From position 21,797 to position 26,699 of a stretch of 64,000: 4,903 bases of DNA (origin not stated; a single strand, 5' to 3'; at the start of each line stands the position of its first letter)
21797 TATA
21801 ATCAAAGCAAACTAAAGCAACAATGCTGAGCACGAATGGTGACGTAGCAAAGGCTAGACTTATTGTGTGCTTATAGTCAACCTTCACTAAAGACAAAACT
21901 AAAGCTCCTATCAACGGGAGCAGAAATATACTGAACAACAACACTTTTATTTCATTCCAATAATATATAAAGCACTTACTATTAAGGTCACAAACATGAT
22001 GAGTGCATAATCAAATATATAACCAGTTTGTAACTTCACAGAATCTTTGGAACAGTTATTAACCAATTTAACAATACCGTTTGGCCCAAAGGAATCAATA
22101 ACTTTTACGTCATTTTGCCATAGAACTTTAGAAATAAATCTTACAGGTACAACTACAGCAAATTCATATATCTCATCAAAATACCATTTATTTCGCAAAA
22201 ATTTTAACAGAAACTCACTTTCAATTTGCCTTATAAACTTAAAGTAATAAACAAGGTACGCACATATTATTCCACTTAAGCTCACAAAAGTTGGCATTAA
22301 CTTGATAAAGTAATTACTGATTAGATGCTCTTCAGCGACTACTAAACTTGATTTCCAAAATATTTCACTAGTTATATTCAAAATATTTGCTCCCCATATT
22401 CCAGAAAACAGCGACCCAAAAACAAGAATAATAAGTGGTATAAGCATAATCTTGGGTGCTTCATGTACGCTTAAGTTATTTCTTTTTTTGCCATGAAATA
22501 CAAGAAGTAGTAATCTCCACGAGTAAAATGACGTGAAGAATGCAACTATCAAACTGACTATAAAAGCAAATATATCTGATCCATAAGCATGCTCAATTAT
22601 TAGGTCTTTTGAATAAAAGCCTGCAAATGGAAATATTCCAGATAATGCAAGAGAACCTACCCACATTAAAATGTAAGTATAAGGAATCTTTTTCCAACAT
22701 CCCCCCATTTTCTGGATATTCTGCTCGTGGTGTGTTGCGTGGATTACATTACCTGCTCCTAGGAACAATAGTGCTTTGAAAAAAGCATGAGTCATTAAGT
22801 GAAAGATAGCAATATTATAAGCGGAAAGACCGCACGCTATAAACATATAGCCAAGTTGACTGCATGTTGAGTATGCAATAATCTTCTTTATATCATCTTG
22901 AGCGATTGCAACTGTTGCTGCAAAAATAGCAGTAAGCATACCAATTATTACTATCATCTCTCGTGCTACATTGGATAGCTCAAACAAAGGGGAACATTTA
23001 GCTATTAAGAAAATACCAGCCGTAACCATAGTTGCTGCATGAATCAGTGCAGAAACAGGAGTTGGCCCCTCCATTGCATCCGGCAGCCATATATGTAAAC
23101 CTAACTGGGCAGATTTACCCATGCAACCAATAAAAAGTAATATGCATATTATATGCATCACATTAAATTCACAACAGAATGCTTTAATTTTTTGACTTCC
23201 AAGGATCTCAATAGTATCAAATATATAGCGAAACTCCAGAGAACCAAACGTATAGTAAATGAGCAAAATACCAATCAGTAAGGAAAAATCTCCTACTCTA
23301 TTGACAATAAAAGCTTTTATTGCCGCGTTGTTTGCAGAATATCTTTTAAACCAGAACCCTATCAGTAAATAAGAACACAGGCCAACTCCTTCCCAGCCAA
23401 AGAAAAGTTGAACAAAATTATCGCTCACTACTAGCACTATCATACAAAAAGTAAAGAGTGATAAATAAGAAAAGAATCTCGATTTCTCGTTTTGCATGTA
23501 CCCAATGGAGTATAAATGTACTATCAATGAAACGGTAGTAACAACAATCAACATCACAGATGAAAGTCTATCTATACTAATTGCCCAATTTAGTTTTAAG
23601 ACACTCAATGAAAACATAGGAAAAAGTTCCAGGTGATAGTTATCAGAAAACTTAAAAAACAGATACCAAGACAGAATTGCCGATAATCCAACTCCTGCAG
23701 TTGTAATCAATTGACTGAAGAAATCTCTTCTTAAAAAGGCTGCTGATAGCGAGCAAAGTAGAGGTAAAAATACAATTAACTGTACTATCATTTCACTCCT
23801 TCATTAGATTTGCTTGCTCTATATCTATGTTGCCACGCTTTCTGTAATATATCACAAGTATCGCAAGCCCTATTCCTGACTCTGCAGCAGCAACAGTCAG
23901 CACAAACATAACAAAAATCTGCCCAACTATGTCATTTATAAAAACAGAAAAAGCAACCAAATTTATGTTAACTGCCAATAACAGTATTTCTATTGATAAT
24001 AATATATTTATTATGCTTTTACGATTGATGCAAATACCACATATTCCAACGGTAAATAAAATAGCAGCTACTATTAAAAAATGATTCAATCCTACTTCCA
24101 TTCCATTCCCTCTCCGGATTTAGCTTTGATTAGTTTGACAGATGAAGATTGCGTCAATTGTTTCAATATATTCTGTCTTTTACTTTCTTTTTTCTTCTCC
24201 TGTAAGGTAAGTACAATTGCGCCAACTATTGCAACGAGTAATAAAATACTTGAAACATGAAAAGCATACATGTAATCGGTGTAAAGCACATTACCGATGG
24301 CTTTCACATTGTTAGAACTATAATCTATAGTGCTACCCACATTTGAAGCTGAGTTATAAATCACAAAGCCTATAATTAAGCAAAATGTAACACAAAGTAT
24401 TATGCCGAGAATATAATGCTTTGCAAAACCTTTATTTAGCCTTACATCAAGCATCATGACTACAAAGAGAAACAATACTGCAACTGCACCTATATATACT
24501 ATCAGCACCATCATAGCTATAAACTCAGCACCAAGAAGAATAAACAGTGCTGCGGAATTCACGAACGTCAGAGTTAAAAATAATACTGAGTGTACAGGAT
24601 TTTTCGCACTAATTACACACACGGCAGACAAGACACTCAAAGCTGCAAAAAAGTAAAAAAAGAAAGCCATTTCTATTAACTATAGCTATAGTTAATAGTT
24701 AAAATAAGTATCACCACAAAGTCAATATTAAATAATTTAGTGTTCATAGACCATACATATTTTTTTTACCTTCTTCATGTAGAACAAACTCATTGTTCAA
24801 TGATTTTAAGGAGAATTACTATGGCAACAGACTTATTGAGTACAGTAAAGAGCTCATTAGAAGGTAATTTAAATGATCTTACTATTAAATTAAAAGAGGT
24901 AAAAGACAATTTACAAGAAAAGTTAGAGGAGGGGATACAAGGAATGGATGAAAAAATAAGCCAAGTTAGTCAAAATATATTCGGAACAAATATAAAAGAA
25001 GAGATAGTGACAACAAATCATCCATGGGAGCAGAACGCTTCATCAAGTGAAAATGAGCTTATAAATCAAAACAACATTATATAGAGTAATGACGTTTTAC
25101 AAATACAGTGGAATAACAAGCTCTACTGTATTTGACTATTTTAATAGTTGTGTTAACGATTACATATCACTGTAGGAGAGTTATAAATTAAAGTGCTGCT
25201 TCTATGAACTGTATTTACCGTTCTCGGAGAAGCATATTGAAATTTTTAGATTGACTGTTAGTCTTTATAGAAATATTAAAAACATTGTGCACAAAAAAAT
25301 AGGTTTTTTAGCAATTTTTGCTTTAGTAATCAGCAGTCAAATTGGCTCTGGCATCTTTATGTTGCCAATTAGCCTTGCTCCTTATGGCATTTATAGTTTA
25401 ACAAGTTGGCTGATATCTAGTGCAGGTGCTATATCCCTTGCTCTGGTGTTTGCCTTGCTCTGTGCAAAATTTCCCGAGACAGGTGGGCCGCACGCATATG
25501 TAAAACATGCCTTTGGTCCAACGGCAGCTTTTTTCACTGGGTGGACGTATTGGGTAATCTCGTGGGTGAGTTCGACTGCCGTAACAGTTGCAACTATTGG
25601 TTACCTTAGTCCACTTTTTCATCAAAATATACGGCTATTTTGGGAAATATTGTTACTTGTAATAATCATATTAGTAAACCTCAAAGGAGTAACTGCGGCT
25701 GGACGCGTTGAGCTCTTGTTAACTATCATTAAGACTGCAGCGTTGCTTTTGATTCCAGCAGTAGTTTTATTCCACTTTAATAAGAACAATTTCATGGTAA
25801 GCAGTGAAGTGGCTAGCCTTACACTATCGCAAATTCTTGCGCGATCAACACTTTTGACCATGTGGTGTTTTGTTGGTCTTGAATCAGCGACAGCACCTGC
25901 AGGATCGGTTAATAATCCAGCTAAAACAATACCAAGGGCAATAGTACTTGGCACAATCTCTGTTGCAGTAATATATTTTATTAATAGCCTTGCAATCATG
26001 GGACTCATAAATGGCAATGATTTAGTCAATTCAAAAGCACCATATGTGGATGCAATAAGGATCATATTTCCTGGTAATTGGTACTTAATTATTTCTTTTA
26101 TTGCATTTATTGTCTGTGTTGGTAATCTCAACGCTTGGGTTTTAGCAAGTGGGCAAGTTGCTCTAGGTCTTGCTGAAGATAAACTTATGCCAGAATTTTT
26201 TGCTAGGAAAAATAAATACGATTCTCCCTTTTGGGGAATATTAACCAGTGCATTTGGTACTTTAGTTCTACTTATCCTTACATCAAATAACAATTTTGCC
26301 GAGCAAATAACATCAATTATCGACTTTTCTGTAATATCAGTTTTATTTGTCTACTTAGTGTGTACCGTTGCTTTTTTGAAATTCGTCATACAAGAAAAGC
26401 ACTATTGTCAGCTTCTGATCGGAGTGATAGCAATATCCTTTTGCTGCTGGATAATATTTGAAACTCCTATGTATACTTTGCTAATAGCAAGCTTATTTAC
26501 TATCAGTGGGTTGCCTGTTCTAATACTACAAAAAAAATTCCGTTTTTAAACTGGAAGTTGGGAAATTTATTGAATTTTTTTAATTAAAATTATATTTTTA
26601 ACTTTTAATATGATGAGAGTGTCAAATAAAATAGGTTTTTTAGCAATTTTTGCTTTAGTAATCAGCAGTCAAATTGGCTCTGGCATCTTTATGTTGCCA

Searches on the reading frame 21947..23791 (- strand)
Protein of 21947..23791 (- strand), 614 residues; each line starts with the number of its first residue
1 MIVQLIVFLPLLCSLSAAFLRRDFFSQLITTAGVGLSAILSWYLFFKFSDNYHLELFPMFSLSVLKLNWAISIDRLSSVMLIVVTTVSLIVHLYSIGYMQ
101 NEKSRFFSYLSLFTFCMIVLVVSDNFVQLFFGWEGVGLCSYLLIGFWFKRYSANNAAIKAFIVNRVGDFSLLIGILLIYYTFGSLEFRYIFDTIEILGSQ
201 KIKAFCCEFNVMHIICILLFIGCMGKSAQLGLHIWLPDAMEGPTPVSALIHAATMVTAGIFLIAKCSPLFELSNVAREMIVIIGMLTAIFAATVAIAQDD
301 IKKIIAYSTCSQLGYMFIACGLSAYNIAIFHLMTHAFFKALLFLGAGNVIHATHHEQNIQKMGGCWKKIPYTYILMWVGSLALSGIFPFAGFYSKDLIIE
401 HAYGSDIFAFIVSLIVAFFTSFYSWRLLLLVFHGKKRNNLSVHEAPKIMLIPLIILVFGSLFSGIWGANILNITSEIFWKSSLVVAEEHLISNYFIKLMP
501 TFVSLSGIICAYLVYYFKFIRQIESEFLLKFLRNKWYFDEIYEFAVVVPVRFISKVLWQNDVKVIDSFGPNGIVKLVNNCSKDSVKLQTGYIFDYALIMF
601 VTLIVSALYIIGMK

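Call 25: search_protein_families(library=ncbifam, proteins=[window:21947-23791:-], max_evalue=0.00001)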
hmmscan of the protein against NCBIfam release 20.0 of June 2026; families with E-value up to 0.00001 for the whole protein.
window:21947-23791:- (614 aa): 73 families (the best 25 are shown)
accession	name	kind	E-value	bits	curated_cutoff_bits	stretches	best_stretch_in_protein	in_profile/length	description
TIGR01974.1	NDH_I_L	subfamily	1.2e-243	810.7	407.5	1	2-609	2-628/630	NADH-quinone oxidoreductase subunit L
NF005141.0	PRK06590.1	equivalog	2.8e-231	769.7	556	1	2-610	4-609/615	NADH-quinone oxidoreductase subunit L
NF005626.0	PRK07376.1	equivalog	1.2e-145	486.5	963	2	27-439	41-461/675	NAD(P)H-quinone oxidoreductase subunit 5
NF040617.1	F420_dehyd_FpoL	exception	1.1e-119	401.1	1050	1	5-606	8-660/669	F420H2 dehydrogenase subunit FpoL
NF009288.0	PRK12648.1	equivalog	9.5e-90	302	1104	1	1-551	1-561/954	monovalent cation/H+ antiporter subunit A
NF005633.0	PRK07390.1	subfamily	4.1e-88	296.5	676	1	55-608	69-604/613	NAD(P)H-quinone oxidoreductase subunit F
NF009287.0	PRK12647.1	equivalog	2.5e-84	284.3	937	1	61-541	62-543/773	putative monovalent cation/H+ antiporter subunit A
TIGR01960.1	ndhF3_CO2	subfamily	7.2e-83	279.1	588.7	1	56-605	70-601/606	NAD(P)H dehydrogenase, subunit NdhF3 family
NF009285.0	PRK12645.1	equivalog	3e-79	267.2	1028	1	2-547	3-574/804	Na+/H+ antiporter subunit A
TIGR00940.1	2a6301s01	subfamily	6e-78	263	920.45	1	65-523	65-552/793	monovalent cation:proton antiporter subunit A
NF009289.0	PRK12649.1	equivalog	7.7e-77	259.4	1117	1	62-522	67-541/789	putative monovalent cation/H+ antiporter subunit A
NF005097.0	PRK06525.1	equivalog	1.8e-73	247.9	430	1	7-471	9-479/480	hydrogenase 4 subunit D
NF009284.0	PRK12644.1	equivalog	3.8e-73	247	962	1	59-475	58-479/975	Na+/H+ antiporter subunit A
NF009290.0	PRK12650.1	equivalog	6.5e-73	246.1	980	1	65-477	71-482/966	DUF4040 family protein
NF009286.0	PRK12646.1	equivalog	5.8e-66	223.5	1063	1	39-457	40-483/800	DUF4040 family protein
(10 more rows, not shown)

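Call 33: find_homologous_proteins(query=window:21947-23791:-, max_evalue=1e-100)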
Query window:21947-23791:- (614 aa): 8000 proteins with E <= 1e-100 among 8000 candidates; the best 120 are listed.
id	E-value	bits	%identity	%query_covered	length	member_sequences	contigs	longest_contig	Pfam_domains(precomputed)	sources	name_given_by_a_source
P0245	0.0e+0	1350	100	100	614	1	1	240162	PF06455.17,PF00662.27,PF00361.26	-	-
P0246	0.0e+0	1138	82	100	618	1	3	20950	PF06455.17,PF00662.27,PF00361.26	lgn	-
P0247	0.0e+0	1117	79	100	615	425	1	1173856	PF00662.27,PF00361.26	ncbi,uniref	ncbi:NADH-quinone oxidoreductase subunit L [Wolbachia endosymbiont (group A) of Anthophora plumipes]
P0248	0.0e+0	1116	80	100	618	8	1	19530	PF00662.27,PF00361.26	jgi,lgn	-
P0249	0.0e+0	1114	79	100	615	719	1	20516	PF06455.17,PF00662.27,PF00361.26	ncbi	ncbi:MAG: NADH-quinone oxidoreductase subunit L [Wolbachia sp.]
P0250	0.0e+0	1111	80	100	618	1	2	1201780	PF06455.17,PF00662.27,PF00361.26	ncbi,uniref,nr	ncbi:NADH-quinone oxidoreductase subunit L [Wolbachia endosymbiont of Ctenocephalides felis wCfeJ]|u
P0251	0.0e+0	1100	79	100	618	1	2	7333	PF06455.17,PF00662.27,PF00361.26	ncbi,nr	ncbi:MAG: NADH-quinone oxidoreductase subunit L [Wolbachia sp.]|nr:NADH-quinone oxidoreductase subun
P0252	0.0e+0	1097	78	100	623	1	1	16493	PF06455.17,PF00662.27,PF00361.26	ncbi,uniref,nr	ncbi:NADH-quinone oxidoreductase subunit L [Wolbachia endosymbiont of Mansonella ozzardi]|uniref:NAD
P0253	0.0e+0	1093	78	100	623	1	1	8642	PF06455.17,PF00662.27,PF00361.26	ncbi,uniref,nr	ncbi:NADH-quinone oxidoreductase subunit L [Wolbachia endosymbiont of Mansonella perstans]|uniref:NA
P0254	0.0e+0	1093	79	99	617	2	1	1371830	PF06455.17,PF00662.27,PF00361.26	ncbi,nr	ncbi:MAG: NADH-quinone oxidoreductase subunit L [Wolbachia endosymbiont of Ctenocephalides orientis 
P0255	0.0e+0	1078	78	99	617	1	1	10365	PF06455.17,PF00662.27,PF00361.26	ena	-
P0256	0.0e+0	1075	76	100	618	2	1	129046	PF06455.17,PF00662.27,PF00361.26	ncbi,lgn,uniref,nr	ncbi:NADH-quinone oxidoreductase subunit L [Wolbachia endosymbiont of Litomosoides brasiliensis]|uni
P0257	0.0e+0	1073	76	99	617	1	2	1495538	PF00662.27,PF00361.26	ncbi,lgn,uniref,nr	ncbi:NADH-quinone oxidoreductase subunit L [Wolbachia endosymbiont of Ctenocephalides felis wCfeT]|u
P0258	0.0e+0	1069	76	100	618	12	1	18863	PF00662.27,PF00361.26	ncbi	-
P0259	0.0e+0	1065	76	100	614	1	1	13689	PF06455.17,PF00662.27,PF00361.26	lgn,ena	-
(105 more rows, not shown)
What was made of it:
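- Mesenet and 58-59% to Ehrlichia (call 33).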

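Call 41: find_encoding_contigs(protein=P0246, flank=2000, max_places=4)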
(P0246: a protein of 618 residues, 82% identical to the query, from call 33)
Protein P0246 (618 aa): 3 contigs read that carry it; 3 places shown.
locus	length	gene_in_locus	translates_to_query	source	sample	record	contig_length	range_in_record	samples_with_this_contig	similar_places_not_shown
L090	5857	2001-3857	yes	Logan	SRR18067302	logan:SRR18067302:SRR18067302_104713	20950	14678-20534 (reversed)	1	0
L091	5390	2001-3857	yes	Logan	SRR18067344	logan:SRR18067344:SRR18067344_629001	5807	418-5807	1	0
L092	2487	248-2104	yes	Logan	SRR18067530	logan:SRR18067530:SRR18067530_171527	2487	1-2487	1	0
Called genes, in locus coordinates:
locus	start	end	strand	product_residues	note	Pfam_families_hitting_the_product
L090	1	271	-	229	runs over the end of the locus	?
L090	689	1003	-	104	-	-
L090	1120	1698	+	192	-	PF00499:Oxidored_q3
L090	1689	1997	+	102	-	PF00420:Oxidored_q2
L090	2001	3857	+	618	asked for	PF00662:Proton_antipo_N, PF00361:Proton_antipo_M, PF06455:NADH5_C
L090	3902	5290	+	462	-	PF00361:Proton_antipo_M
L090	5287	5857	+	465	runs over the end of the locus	PF00361:Proton_antipo_M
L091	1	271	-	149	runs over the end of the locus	PF09931:Phage_phiJL001_Gp84_N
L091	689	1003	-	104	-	-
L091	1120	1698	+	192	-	PF00499:Oxidored_q3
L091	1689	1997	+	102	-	PF00420:Oxidored_q2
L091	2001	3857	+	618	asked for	PF00662:Proton_antipo_N, PF00361:Proton_antipo_M, PF06455:NADH5_C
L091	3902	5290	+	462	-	PF00361:Proton_antipo_M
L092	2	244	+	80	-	?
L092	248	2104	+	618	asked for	PF00662:Proton_antipo_N, PF00361:Proton_antipo_M, PF06455:NADH5_C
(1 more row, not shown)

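Call 59: find_encoding_contigs(protein=P0259, flank=1000, max_places=4)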
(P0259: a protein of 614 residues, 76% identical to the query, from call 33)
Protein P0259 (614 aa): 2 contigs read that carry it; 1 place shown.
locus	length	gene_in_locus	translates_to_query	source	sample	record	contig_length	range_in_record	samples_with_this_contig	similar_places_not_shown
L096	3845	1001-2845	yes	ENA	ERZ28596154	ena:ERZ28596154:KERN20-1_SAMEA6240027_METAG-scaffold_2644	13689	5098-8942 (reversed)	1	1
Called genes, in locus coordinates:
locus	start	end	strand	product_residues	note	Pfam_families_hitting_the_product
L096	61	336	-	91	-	-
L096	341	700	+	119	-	PF00499:Oxidored_q3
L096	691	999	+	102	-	PF00420:Oxidored_q2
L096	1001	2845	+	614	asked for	PF00662:Proton_antipo_N, PF00361:Proton_antipo_M, PF06455:NADH5_C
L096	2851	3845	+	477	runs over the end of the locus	PF00361:Proton_antipo_M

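Call 60: find_encoding_contigs(protein=P0255, flank=1000, max_places=4)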
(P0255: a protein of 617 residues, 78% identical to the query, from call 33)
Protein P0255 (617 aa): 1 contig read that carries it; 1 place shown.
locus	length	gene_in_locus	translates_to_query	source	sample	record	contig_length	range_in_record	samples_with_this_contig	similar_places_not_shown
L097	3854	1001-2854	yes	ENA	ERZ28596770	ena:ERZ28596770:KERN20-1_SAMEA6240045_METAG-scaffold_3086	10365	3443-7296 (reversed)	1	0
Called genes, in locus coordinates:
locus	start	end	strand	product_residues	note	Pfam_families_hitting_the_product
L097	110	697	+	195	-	PF00499:Oxidored_q3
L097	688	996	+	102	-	PF00420:Oxidored_q2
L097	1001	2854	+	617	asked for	PF00662:Proton_antipo_N, PF00361:Proton_antipo_M, PF06455:NADH5_C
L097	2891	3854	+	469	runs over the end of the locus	PF00361:Proton_antipo_M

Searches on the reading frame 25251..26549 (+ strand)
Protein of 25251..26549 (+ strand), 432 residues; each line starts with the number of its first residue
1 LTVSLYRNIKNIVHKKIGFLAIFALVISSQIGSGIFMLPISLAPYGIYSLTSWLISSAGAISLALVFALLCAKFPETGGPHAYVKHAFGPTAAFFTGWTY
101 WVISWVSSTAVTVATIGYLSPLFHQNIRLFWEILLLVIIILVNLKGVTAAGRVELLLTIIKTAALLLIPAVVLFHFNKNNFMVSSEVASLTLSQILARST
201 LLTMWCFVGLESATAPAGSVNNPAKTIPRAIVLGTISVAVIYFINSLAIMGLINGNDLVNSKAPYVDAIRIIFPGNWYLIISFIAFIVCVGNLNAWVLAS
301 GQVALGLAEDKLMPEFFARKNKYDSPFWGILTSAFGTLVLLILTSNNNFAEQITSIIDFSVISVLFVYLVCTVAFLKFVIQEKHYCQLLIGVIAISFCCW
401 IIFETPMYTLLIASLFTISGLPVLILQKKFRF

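Call 63: search_protein_families(library=pfam, proteins=[window:25251-26549:+], max_evalue=0.001)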
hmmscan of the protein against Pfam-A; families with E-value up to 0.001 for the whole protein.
window:25251-26549:+ (432 aa): 2 families
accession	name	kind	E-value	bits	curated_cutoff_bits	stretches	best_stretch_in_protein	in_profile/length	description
PF13520.12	AA_permease_2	-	9.7e-43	147.1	27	1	17-405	1-401/427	Amino acid permease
PF00324.27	AA_permease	-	4.5e-30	105.2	24.6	1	27-409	7-416/470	Amino acid permease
